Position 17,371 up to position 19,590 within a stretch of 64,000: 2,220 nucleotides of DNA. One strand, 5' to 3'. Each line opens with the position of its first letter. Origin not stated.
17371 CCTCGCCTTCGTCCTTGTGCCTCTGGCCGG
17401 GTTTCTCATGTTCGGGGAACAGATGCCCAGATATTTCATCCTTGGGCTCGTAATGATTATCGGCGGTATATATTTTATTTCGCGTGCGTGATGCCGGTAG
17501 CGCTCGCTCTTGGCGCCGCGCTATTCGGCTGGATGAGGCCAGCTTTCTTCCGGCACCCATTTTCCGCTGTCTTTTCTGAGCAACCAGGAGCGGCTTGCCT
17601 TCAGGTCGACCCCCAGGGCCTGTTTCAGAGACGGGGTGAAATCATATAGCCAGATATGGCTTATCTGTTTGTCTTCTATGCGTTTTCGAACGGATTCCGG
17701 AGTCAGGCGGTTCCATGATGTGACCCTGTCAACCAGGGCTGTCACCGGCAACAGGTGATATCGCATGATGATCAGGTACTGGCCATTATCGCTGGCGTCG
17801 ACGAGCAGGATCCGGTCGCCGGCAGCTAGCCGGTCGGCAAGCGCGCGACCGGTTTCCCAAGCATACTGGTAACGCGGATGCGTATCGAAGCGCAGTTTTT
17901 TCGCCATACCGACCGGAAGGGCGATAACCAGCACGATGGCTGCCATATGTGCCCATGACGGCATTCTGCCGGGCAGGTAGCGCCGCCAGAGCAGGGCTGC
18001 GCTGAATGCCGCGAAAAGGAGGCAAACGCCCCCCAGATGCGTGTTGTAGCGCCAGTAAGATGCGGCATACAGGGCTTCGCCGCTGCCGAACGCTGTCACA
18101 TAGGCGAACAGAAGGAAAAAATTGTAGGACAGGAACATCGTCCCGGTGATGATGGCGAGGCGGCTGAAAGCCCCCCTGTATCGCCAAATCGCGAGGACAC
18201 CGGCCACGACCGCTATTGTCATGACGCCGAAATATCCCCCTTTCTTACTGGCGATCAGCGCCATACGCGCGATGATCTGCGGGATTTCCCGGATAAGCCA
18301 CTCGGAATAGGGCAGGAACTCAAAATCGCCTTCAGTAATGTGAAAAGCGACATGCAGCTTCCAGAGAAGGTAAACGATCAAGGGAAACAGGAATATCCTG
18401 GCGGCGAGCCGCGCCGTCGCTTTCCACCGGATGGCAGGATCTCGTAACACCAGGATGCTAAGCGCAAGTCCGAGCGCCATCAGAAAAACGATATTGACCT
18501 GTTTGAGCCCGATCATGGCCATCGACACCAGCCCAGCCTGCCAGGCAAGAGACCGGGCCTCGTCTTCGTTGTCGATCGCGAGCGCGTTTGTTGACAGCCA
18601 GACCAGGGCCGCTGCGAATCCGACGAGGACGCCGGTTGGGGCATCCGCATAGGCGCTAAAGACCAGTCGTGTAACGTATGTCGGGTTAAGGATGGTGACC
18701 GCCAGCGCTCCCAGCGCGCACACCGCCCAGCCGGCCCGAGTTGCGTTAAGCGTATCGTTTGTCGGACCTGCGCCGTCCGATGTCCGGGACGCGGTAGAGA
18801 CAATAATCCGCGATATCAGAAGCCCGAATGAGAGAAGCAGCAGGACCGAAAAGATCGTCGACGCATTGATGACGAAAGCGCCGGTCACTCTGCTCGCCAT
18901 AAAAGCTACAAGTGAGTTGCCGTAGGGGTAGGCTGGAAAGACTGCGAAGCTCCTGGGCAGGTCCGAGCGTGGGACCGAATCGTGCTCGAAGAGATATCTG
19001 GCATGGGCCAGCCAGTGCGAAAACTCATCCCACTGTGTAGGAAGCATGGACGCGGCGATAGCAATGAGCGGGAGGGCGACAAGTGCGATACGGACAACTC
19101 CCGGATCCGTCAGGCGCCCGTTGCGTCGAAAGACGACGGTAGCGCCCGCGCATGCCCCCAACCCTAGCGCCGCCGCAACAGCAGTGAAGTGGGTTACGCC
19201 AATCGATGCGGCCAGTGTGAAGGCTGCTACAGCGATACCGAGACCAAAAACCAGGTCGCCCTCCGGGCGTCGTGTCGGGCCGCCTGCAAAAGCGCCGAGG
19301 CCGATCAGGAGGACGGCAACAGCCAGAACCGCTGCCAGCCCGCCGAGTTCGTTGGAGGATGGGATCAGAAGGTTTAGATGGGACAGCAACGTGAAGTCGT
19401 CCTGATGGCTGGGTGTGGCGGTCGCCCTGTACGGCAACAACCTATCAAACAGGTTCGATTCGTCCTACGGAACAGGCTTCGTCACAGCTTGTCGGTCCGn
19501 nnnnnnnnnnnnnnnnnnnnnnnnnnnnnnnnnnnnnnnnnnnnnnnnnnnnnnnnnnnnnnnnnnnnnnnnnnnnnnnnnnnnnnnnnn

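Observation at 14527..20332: Five-gene, compositionally mosaic glycan-modification cassette inserted in the lptF|pepA divergent intergenic region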

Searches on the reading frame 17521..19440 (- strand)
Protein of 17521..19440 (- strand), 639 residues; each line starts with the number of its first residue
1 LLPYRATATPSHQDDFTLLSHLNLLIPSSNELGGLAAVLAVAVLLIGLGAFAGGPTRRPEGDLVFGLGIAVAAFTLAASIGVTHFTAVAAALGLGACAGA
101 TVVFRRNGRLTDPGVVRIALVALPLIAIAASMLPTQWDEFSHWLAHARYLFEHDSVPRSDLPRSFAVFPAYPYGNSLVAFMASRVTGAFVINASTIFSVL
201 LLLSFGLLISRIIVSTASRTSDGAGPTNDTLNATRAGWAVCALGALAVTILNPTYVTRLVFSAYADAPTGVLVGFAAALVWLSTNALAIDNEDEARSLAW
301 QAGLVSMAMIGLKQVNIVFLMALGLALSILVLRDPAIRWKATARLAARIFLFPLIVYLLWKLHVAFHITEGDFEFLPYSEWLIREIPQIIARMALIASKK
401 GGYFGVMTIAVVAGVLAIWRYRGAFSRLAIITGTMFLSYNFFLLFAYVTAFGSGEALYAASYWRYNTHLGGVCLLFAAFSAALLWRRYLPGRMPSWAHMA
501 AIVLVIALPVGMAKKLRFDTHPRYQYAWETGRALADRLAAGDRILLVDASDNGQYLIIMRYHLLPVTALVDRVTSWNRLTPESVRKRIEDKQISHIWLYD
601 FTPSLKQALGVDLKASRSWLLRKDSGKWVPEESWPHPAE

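Call 4: search_protein_families(library=pfam, proteins=[window:17521-19440:-], max_evalue=0.01)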
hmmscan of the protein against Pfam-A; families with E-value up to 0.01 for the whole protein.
window:17521-19440:- (639 aa): 0 families

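Call 5: search_protein_families(library=ncbifam, proteins=[window:17521-19440:-], max_evalue=0.01)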
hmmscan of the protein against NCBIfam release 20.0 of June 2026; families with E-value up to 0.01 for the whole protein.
window:17521-19440:- (639 aa): 0 families

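Call 6: search_solved_structures(query=window:17521-19440:-, max_evalue=10)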
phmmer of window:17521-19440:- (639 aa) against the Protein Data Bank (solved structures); distinct sequences matched with E-value up to 10: 2.
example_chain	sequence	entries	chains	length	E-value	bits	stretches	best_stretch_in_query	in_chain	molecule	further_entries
9k81_A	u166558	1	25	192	0.49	12.3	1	206-341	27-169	Fiber-n7-Zn1-HEHE-74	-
9sm3_A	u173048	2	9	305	1.6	10.5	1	524-595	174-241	Methyltransferase domain protein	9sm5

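Call 7: find_homologous_proteins(query=window:17521-19440:-)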
Query window:17521-19440:- (639 aa): 121 proteins with E <= 0.001 among 8000 candidates; the best 120 are listed.
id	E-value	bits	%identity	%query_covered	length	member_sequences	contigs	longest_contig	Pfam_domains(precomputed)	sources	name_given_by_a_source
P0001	0.0e+0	1361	100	97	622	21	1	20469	-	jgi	-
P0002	7.7e-257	872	63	98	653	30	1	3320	-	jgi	jgi:hypothetical protein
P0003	1.5e-252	858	63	97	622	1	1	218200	-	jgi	jgi:hypothetical protein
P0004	3.2e-250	850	62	97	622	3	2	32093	-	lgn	-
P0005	1.1e-249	849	62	97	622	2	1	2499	-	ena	-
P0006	3.1e-248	844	61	97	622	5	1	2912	-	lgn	-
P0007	1.5e-238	812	59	97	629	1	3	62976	-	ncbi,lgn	-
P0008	5.8e-200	684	53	97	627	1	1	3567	-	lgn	-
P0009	3.8e-198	678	52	97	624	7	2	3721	-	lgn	-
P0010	5.2e-190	651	51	96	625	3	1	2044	-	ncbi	-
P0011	7.9e-186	638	49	96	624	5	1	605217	-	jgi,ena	jgi:hypothetical protein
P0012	9.2e-185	634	48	96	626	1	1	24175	-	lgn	-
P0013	1.5e-183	630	49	96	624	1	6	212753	-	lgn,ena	-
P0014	7.2e-183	628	50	95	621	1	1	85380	-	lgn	-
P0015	2.4e-179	616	50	97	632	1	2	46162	-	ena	-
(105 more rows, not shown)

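Call 11: find_related_loci(query=A1, collection=genome_contigs, flank=10000)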
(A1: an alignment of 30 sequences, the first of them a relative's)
Query A1 (622 aa) in genome_contigs; peptide patterns used: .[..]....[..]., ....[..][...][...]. (x = any residue, [..] = any of these).
222 stretches matched a pattern; 170 encode a relative of the query (tblastn E <= 1e-3); the best 80 are kept; 80 distinct loci.
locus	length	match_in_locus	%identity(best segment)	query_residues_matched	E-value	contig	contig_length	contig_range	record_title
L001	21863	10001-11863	59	1-621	0e+0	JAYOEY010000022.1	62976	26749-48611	MAG: Rhodospirillales bacterium isolate 139552_S154_concoct_bins.tsv.156 NODE_423_length_62976_cov_22.026780, whole geno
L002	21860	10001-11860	45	5-622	9e-175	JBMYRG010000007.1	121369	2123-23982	MAG: Alphaproteobacteria bacterium isolate ME_XS_2303_bin_60 ME_XS_2303_bin_60_6, whole genome shotgun sequence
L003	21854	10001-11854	45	5-620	8e-174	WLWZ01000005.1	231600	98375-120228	MAG: Alphaproteobacteria bacterium isolate MH-Pat-SR_metabat2_25 NODE_44_length_231600_cov_6.046109, whole genome shotgu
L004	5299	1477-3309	45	5-620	3e-176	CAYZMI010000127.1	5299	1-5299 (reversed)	MAG TPA_asm: uncultured Rhodospirillaceae bacterium isolate SRP092796_co3_657 genome assembly, contig: NODE_41437_length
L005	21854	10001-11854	43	5-620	1e-166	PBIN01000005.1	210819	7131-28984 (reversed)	MAG: Rhodospirillaceae bacterium isolate SP3 MHASMcontig_2440451, whole genome shotgun sequence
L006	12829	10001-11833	41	11-620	1e-152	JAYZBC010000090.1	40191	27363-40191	MAG: Pseudomonadota bacterium isolate XB_MAG1198 DB_MAG1198_0090, whole genome shotgun sequence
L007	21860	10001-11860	45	5-622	3e-169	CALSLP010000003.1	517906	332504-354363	MAG: uncultured Alphaproteobacteria bacterium isolate A_MB73 genome assembly, contig: contig_9554_A_MB73, whole genome s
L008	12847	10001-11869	41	1-620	5e-136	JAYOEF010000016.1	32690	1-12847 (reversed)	MAG: Alphaproteobacteria bacterium isolate 139552_S154_rosella_bins.tsv.062 NODE_1355_length_32690_cov_11.768806, whole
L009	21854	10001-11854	41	9-622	6e-133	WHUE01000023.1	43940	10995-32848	MAG: Alphaproteobacteria bacterium isolate Dino_bin58 NODE_23_length_43940_cov_13.791409, whole genome shotgun sequence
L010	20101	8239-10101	40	3-620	1e-127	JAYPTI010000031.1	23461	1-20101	MAG: Alphaproteobacteria bacterium isolate 139590_S191_metabat_bins_2.tsv.065 NODE_1907_length_23461_cov_5.807656, whole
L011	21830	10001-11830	38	10-620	5e-125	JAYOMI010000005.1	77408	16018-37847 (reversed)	MAG: Rhodospirillaceae bacterium isolate 139571_S172_concoct_bins.tsv.189 NODE_209_length_77408_cov_4.934857, whole geno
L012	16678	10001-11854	37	5-620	6e-123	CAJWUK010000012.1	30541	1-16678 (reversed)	MAG TPA_asm: uncultured Alphaproteobacteria bacterium isolate ERR599097_bin.30_MetaBAT_v2.12.1_MAG genome assembly, cont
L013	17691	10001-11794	40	18-621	3e-122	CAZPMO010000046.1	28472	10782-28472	MAG TPA_asm: uncultured Rhodospirillaceae bacterium isolate SRP200020_co5_379 genome assembly, contig: NODE_2484_length_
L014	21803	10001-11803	38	10-620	1e-121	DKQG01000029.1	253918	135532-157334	MAG TPA_asm: Alphaproteobacteria bacterium UBA7314 UBA7314_contig_11666, whole genome shotgun sequence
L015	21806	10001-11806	36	10-621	6e-119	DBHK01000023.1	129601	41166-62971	MAG TPA_asm: Alphaproteobacteria bacterium UBA830 UBA830_contig_3267, whole genome shotgun sequence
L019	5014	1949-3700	40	32-621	3e-116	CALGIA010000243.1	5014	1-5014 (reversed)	MAG TPA_asm: uncultured Rhodospirillaceae bacterium isolate ERR2206756_bin.142_CONCOCT_v1.1_MAG genome assembly, contig:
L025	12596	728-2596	36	2-619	1e-111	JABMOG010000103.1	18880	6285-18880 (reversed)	MAG: Rhodospirillales bacterium isolate bin.259 k141_1784415, whole genome shotgun sequence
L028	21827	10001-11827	36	4-619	6e-109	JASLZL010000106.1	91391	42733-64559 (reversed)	MAG: Rhodospirillales bacterium isolate ETNP2_MAG_7 c_000001955016, whole genome shotgun sequence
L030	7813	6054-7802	34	31-621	9e-106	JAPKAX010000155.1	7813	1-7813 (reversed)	MAG: Rhodospirillales bacterium isolate ANT-23 NODE_5672_length_7813_cov_6.774040, whole genome shotgun sequence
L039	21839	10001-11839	35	1-622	5e-101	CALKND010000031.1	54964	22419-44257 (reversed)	MAG: uncultured Rhodospirillales bacterium isolate S2_Bin_METABAT__157_1 genome assembly, contig: c_000000667798, whole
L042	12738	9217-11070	36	4-621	2e-99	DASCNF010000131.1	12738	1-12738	MAG TPA_asm: Rhodospirillales bacterium isolate Fu_MAG_122 c_000001085057, whole genome shotgun sequence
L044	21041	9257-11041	35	18-620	3e-99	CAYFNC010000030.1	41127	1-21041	MAG TPA_asm: uncultured Hyphomicrobiales bacterium isolate ERP019367_co2_49 genome assembly, contig: NODE_818_length_411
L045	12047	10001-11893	34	1-619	3e-99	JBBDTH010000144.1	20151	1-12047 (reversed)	MAG: Rhodospirillales bacterium isolate LejiaC_61_12 Lejia_C_6213_length_20151_cov_8, whole genome shotgun sequence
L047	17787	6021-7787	33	28-622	7e-99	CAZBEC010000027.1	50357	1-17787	MAG TPA_asm: uncultured Thalassospiraceae bacterium isolate SRP167671_co2_97 genome assembly, contig: NODE_860_length_50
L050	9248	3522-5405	33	1-619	5e-97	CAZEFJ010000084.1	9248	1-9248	MAG TPA_asm: uncultured Hyphomicrobiales bacterium isolate SRP128015_co1_189 genome assembly, contig: NODE_12371_length_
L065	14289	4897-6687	37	8-620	2e-94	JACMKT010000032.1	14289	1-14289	MAG: Rhodospirillales bacterium isolate ES-bin-250 ES-bin-250-contig-k141_1373357, whole genome shotgun sequence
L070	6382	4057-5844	32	16-617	6e-93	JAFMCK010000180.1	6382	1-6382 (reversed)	MAG: Rhodospirillales bacterium isolate CPBay_Spr15L08_80 NODE_7452_length_6382_cov_4.790106, whole genome shotgun seque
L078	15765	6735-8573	33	1-621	9e-96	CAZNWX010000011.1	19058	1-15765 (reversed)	MAG TPA_asm: uncultured Magnetovibrio sp. isolate SRP077602_co3_869 genome assembly, contig: NODE_3774_length_19058_cov_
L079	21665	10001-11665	37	43-617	7e-90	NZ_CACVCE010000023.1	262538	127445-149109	Magnetospirillum sp. LM-5, whole genome shotgun sequence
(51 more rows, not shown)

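Call 21: search_protein_families(library=pfam, proteins=[L001:11803-12849:+, L002:11917-12840:+, L042:5702-7360:+, L070:1875-3836:-, L039:5300-6610:-, L044:7630-9195:+, L019:118-1296:+, L025:3683-4726:-, L078:183-1052:+], max_evalue=0.001)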
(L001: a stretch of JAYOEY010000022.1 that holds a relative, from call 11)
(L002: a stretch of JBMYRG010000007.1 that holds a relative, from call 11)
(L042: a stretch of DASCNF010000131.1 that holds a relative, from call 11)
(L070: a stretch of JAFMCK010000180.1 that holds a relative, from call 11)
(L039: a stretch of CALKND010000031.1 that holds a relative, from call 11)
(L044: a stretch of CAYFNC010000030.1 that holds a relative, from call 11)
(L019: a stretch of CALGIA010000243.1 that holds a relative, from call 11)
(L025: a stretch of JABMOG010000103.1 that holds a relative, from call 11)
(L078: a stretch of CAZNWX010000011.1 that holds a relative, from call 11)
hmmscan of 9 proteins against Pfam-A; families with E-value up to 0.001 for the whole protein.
L001:11803-12849:+ (348 aa): 2 families
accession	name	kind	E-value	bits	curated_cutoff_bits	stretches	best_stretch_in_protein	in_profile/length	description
PF00535.33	Glycos_transf_2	-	3.1e-13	50.4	23.3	1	39-163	2-135/168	Glycosyl transferase family 2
PF13641.12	Glyco_tranf_2_3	-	0.00011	22.7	27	1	35-123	1-101/230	Glycosyltransferase like family 2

L002:11917-12840:+ (307 aa): 2 families
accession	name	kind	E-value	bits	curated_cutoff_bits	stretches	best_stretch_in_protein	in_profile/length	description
PF00535.33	Glycos_transf_2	-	4.7e-16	59.6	23.3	1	7-138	2-140/168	Glycosyl transferase family 2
PF13641.12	Glyco_tranf_2_3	-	3e-08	34.4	27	1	2-110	1-120/230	Glycosyltransferase like family 2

L042:5702-7360:+ (552 aa): 2 families
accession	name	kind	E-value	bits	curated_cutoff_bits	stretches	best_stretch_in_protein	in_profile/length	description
PF13231.12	PMT_2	-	1.1e-13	52.1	26.1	1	70-208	1-138/160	Dolichyl-phosphate-mannose-protein mannosyltransferase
PF02366.24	PMT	-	7.4e-09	36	22.7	1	41-207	29-204/245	Dolichyl-phosphate-mannose-protein mannosyltransferase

L070:1875-3836:- (653 aa): 2 families
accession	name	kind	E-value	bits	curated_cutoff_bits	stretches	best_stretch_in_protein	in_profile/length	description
PF13522.11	GATase_6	-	3.2e-11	43.8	27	1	94-219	12-130/130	Glutamine amidotransferase domain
PF13537.11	GATase_7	-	4.4e-09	36.9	25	1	100-223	3-121/123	Glutamine amidotransferase domain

L039:5300-6610:- (436 aa): 3 families
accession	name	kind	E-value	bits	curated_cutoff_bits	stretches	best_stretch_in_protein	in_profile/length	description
PF01943.22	Polysacc_synt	-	5.6e-10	39.5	28.2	1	38-264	27-248/274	Polysaccharide biosynthesis protein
PF13440.11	Polysacc_synt_3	-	1.2e-07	31.8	23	1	45-318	10-272/293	Polysaccharide biosynthesis protein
PF07451.17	SpoVAD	-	0.00017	20.9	22.1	1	387-416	94-123/329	Stage V sporulation protein AD (SpoVAD)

L044:7630-9195:+ (521 aa): 2 families
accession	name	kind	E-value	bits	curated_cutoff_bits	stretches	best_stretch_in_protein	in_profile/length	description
PF04055.27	Radical_SAM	-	1.2e-19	71.5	29.5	1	235-399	2-166/166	Radical SAM superfamily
PF02310.24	B12-binding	-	3.5e-14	53.1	32.1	1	39-163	12-120/121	B12 binding domain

L019:118-1296:+ (392 aa): 12 families
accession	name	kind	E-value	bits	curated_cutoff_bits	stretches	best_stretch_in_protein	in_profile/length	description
PF08241.18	Methyltransf_11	-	2.4e-23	83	21.2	1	177-271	1-94/95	Methyltransferase domain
PF13649.12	Methyltransf_25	-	1.5e-21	77.3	27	1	176-268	1-97/97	Methyltransferase domain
PF13847.12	Methyltransf_31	-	8.9e-17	61.6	27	1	172-272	3-109/145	Methyltransferase domain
PF08242.18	Methyltransf_12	-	1.8e-15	57.9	30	1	177-268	1-96/98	Methyltransferase domain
PF13489.12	Methyltransf_23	-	4.1e-15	56.3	27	1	170-335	20-162/164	Methyltransferase domain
PF01209.24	Ubie_methyltran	-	4.9e-09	36.3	20.1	1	168-278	43-157/233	ubiE/COQ5 methyltransferase family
PF08003.17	Methyltransf_9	-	6.7e-08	32.3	23.8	1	167-271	110-216/315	Protein of unknown function (DUF1698)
PF05175.20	MTS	-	2.1e-07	31.2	23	1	168-243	29-104/170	Methyltransferase small domain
PF06325.19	PrmA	-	2.9e-07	30.7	22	1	165-242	154-231/296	Ribosomal protein L11 methyltransferase (PrmA)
PF03848.20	TehB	-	1.6e-06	28.2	20.4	1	171-247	29-105/193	Tellurite resistance protein TehB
PF07021.18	MetW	-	0.0001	22.4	21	1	172-264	13-102/193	Methionine biosynthesis protein MetW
PF01728.25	FtsJ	-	0.00073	19.9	24.1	0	164-207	14-58/181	FtsJ-like methyltransferase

L025:3683-4726:- (348 aa): 2 families
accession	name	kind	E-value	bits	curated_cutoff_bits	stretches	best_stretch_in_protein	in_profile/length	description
PF13472.12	Lipase_GDSL_2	-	3.2e-13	51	32.9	1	81-337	2-177/178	GDSL-like Lipase/Acylhydrolase family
PF00657.28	Lipase_GDSL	-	1.2e-06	29.3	23.6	0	79-154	2-88/208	GDSL-like Lipase/Acylhydrolase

L078:183-1052:+ (289 aa): 1 family
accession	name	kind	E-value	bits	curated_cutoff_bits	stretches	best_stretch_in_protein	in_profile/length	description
PF09335.16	VTT_dom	-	2.2e-18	67.3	33.9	1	119-232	4-122/123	VTT domain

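Call 22: predict_structure(alignment_id=A1)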
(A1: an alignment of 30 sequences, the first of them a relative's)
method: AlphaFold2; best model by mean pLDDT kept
length: 622 residues; sequences in the alignment: 30
mean_pLDDT: 91.5   pTM: 0.92
mean pLDDT of the five models: 91.5, 91.1, 89.2, 89.0, 88.6
residues with pLDDT >= 90: 435; 70-90: 171; 50-70: 16; < 50: 0
segments of 3 or more residues with pLDDT < 50: none
pLDDT, mean of each block of 10 residues (from residue 1): 87 94 98 96 97 97 91 97 96 94 95 80 77 93 85 89 96 92 96 94 77 90 94 84 85 97 97 96 98 93 97 95 95 97 92 78 94 96 94 97 93 98 96 87 89 96 92 78 92 90 89 93 93 85 88 85 85 93 90 91 93 94 69
secondary structure, 60 per line:
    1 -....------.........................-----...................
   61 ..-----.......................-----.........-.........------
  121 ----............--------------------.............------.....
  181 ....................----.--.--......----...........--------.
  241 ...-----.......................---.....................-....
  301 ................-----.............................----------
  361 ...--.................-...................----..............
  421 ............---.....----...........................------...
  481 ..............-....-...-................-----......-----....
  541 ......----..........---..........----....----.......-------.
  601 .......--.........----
elements in order: H2-5 H12-36 H42-62 H68-90 H96-104 H106-114 H125-136 H157-169 H176-200 H211-216 H221-231 H240-243 H249-271 H275-295 H297-316 H322-350 H366-382 H384-402 H407-432 H436-440 H445-471 H478-494 H496-499 H505-520 E526-531 H537-546 E551-557 H564-573 E578-581 H586-592 E600-607 E610-618

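Call 39: find_encoding_contigs(protein=P0003, flank=8000, max_places=3)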
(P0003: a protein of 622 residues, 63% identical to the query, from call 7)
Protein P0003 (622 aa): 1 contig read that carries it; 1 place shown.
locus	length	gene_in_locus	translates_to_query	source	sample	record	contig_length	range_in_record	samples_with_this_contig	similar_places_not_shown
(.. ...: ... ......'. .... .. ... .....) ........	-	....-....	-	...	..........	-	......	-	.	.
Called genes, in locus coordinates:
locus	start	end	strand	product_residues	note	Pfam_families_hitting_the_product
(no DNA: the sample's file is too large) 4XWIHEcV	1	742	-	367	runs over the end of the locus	PF01594:AI-2E_transport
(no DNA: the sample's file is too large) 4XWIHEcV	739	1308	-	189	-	PF01066:CDP-OH_P_transf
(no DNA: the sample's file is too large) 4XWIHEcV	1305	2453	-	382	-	PF09839:DUF2066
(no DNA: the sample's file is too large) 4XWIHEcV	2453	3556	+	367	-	PF00586:AIRS, PF02769:AIRS_C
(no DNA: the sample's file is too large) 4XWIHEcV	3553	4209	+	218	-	PF00551:Formyl_trans_N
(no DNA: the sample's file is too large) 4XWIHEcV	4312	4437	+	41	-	-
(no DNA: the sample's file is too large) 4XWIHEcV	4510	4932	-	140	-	PF00334:NDK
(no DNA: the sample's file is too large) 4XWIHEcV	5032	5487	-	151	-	PF04364:DNA_pol3_chi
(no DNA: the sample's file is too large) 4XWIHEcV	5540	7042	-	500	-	PF02789:Peptidase_M17_N, PF00883:Peptidase_M17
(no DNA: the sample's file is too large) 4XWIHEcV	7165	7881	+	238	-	-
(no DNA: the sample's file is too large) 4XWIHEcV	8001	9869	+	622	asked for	-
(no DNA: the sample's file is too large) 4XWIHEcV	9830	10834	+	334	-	PF00535:Glycos_transf_2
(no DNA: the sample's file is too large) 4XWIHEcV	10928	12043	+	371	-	PF03739:LptF_LptG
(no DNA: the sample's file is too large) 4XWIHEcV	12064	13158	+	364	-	PF03739:LptF_LptG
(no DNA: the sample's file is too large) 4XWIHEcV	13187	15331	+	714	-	PF03968:LptD_N (faint), PF19838:LptD_2 (weak), PF04453:LptD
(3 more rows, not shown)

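Call 40: find_encoding_contigs(protein=P0004, flank=8000, max_places=3)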
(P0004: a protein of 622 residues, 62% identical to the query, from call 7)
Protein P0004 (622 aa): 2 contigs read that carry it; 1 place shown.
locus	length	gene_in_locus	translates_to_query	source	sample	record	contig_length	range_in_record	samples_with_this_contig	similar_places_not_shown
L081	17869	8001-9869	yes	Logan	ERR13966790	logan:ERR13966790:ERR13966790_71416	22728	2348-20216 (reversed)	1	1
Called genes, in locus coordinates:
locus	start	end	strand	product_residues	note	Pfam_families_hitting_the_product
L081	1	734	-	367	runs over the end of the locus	PF01594:AI-2E_transport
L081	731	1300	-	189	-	PF01066:CDP-OH_P_transf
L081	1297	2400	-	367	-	PF09839:DUF2066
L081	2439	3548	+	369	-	PF00586:AIRS, PF02769:AIRS_C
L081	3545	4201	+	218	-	PF00551:Formyl_trans_N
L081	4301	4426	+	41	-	PF07835:COX4_pro_2 (weak)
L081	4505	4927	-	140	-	PF00334:NDK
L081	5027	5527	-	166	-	PF04364:DNA_pol3_chi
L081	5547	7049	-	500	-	PF02789:Peptidase_M17_N, PF00883:Peptidase_M17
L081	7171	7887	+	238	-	-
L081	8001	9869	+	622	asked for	-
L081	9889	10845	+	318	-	PF00535:Glycos_transf_2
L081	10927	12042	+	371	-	PF03739:LptF_LptG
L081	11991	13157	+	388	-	PF03739:LptF_LptG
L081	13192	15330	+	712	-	PF19838:LptD_2 (weak), PF04453:LptD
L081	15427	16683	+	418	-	PF13624:SurA_N_3, PF09312:SurA_N, PF13145:Rotamase_2 (faint), PF13616:Rotamase_3, PF00639:Rotamase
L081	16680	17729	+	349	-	PF04166:PdxA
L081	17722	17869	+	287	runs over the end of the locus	PF00398:RrnaAD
